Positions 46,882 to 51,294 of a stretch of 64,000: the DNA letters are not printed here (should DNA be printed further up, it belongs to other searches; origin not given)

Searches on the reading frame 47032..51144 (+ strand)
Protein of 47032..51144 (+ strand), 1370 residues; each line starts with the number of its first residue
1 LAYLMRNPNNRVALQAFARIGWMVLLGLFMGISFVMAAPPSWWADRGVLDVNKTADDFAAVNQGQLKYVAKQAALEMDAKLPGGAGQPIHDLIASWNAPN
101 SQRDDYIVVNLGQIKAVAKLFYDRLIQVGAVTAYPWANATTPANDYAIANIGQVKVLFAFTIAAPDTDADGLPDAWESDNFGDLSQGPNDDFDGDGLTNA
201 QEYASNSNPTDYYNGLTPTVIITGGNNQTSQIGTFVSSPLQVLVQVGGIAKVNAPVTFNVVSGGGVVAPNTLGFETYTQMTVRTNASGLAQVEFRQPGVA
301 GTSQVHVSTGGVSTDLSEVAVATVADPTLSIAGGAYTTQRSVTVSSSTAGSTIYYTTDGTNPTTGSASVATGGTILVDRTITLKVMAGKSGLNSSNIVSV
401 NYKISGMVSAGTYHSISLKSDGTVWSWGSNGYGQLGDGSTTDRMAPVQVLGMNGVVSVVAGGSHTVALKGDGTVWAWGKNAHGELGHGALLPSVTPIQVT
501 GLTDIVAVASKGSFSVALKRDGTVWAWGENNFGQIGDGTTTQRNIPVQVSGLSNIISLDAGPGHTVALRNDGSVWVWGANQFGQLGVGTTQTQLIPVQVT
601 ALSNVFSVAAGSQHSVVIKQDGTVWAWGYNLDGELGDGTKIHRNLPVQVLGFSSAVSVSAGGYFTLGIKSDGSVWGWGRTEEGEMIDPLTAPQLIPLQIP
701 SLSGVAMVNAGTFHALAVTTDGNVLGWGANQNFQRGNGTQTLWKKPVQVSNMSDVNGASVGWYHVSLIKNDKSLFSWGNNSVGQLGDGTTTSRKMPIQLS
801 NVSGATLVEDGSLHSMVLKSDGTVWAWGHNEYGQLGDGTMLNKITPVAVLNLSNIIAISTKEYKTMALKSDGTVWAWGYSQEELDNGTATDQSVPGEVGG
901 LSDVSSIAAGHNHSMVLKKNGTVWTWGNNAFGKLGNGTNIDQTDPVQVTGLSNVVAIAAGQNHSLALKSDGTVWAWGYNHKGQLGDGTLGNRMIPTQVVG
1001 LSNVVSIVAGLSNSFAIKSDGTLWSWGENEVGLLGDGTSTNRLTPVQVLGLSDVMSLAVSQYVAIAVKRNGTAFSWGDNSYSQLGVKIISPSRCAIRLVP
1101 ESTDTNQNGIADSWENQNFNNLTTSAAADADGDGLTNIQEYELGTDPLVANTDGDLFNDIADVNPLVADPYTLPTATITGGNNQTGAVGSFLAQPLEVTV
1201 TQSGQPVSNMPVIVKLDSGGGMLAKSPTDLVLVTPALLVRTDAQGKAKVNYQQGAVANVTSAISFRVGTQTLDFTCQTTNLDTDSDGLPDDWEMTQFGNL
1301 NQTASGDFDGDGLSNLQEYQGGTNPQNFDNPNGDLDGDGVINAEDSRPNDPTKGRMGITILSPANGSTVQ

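Call 91: search_protein_families(library=pfam, proteins=[window:47032-51144:+], max_evalue=0.001)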
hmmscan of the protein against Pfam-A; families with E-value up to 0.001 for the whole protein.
window:47032-51144:+ (1370 aa): 7 families
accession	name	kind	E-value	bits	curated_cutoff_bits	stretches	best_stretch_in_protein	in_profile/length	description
PF25390.1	WD40_RLD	-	8e-175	581.8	150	4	605-897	33-344/363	RCC1-like domain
PF00415.24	RCC1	-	1.3e-144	471.1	21.7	12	571-618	1-50/50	Regulator of chromosome condensation (RCC1) repeat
PF13540.12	RCC1_2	-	1.2e-119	388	22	11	954-983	1-30/30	Regulator of chromosome condensation (RCC1) repeat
PF25384.1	Alsin_RLD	-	5.8e-29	102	100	2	426-492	246-314/405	Alsin RCC1-like domain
PF13290.12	CHB_HEX_C_1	-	1.6e-14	54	22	1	332-399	2-67/67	Chitobiase/beta-hexosaminidase C-terminal domain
PF18884.5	TSP3_bac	-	6.3e-10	39.1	25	0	1129-1150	1-22/22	Bacterial TSP3 repeat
PF13287.12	Fn3_assoc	-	9.8e-10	38.8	23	1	342-402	1-59/59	Fn3 associated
